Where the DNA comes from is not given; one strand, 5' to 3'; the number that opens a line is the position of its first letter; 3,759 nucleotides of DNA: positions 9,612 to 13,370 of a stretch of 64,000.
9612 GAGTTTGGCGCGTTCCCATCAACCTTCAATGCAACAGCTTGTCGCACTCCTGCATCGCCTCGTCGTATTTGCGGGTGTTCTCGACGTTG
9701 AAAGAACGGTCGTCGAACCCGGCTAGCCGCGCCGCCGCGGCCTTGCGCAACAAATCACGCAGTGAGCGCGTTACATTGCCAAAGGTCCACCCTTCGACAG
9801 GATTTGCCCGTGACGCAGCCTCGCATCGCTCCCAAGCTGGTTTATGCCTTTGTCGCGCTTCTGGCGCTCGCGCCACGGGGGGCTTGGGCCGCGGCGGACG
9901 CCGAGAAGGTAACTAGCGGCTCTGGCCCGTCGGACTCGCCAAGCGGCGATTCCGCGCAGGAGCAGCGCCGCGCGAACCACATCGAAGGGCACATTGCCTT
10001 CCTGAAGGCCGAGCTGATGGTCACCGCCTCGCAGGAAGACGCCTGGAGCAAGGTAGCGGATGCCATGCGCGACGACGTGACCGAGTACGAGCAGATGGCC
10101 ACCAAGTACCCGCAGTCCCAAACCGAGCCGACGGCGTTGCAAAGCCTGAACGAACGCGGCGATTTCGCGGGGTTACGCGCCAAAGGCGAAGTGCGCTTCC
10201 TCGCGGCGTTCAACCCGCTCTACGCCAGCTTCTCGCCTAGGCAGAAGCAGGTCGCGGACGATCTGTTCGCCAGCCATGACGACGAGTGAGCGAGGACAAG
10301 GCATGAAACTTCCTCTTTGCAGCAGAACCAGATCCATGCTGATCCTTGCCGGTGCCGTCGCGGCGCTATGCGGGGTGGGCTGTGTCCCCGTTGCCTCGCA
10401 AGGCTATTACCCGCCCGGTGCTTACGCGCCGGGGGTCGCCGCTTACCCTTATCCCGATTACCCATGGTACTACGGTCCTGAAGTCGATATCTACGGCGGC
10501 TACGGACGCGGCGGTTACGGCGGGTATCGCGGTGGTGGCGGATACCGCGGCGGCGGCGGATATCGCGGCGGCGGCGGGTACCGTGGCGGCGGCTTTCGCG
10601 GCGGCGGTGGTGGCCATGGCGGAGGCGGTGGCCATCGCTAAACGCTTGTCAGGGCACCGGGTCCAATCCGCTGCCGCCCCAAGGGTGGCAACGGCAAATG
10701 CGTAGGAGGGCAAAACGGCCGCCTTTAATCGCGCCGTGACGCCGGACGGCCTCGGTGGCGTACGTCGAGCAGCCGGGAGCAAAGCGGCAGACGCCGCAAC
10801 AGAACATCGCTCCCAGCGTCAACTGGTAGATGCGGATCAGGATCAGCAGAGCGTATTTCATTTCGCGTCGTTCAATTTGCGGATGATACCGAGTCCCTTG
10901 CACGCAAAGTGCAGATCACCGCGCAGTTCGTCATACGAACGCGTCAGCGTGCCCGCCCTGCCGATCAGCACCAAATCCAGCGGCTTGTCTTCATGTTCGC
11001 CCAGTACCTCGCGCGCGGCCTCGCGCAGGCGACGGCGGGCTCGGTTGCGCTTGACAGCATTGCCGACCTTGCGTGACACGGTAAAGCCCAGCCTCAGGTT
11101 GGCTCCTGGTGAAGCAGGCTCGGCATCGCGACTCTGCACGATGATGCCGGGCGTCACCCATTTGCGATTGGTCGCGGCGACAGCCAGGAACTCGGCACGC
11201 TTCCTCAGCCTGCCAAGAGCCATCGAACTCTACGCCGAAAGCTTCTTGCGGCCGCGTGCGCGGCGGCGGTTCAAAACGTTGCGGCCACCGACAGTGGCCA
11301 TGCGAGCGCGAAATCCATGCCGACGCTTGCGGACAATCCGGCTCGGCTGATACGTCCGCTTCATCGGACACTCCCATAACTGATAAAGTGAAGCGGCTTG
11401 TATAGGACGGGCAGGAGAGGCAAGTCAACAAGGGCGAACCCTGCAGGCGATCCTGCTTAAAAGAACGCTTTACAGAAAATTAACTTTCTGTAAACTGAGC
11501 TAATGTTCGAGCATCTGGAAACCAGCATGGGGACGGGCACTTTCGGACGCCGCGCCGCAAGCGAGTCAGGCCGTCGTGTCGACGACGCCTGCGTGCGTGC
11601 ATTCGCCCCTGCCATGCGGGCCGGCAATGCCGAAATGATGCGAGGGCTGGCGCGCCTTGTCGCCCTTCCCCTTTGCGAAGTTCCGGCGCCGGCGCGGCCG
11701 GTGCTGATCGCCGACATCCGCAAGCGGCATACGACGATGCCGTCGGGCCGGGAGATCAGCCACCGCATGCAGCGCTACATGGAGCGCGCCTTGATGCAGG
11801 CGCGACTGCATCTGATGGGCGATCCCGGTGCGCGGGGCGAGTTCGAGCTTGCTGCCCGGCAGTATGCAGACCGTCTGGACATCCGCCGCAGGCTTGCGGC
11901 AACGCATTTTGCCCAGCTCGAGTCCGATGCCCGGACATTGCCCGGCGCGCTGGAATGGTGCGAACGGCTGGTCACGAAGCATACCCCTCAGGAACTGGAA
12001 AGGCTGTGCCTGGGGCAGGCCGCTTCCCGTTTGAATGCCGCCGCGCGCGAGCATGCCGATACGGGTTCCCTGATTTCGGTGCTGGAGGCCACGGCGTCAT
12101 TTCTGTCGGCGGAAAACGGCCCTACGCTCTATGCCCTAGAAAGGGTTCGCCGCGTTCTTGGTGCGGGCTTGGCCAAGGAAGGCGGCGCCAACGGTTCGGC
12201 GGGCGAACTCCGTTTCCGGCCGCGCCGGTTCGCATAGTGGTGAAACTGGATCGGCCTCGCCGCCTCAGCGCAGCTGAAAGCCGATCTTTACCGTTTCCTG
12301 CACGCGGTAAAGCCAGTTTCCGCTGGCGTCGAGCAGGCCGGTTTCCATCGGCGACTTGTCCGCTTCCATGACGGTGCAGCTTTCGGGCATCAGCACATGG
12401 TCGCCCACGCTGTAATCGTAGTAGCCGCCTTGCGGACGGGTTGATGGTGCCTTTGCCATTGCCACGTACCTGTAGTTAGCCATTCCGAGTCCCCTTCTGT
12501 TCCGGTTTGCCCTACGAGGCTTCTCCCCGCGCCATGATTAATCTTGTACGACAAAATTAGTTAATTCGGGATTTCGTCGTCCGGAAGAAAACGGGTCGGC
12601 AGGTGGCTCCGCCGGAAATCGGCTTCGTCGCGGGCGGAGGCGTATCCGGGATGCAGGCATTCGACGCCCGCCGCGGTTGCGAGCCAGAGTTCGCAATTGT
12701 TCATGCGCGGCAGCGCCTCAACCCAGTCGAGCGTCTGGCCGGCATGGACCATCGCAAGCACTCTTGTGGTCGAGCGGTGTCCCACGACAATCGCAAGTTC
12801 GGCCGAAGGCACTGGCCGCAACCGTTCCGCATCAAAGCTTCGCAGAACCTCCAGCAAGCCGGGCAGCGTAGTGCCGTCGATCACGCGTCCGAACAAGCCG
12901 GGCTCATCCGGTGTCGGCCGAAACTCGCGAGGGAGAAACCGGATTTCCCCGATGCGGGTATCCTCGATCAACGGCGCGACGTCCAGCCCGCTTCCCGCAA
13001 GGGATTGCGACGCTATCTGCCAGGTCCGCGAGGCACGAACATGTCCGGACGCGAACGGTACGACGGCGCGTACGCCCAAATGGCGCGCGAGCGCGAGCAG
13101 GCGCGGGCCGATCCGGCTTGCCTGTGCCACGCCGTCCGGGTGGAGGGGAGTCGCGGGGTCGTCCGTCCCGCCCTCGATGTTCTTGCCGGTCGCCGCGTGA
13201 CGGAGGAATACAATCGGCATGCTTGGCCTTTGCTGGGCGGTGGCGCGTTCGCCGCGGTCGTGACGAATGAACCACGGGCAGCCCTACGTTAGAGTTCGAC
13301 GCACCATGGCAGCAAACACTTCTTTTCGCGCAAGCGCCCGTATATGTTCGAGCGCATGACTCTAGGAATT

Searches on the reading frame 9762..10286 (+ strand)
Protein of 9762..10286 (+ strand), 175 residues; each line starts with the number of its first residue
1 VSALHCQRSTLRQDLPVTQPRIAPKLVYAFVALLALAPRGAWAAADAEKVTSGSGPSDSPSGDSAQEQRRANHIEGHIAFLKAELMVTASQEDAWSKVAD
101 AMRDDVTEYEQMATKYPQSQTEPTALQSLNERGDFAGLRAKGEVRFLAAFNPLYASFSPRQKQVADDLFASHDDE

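Call 75: search_protein_families(library=pfam, proteins=[window:9762-10286:+], max_evalue=0.0001)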
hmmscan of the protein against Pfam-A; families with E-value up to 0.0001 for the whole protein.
window:9762-10286:+ (175 aa): 1 family
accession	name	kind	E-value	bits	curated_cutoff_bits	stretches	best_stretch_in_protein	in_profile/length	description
PF07813.17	LTXXQ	-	4.7e-11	43.7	24.3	1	74-168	2-99/100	LTXXQ motif family protein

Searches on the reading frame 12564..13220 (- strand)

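Call 75: search_protein_families(library=pfam, proteins=[window:12564-13220:-], max_evalue=0.0001)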
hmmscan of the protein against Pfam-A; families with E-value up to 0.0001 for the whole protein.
window:12564-13220:- (219 aa): 1 family
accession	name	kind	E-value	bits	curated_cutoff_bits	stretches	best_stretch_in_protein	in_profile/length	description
PF00300.27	His_Phos_1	-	3e-07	30.7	21.7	1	3-123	1-116/194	Histidine phosphatase superfamily (branch 1)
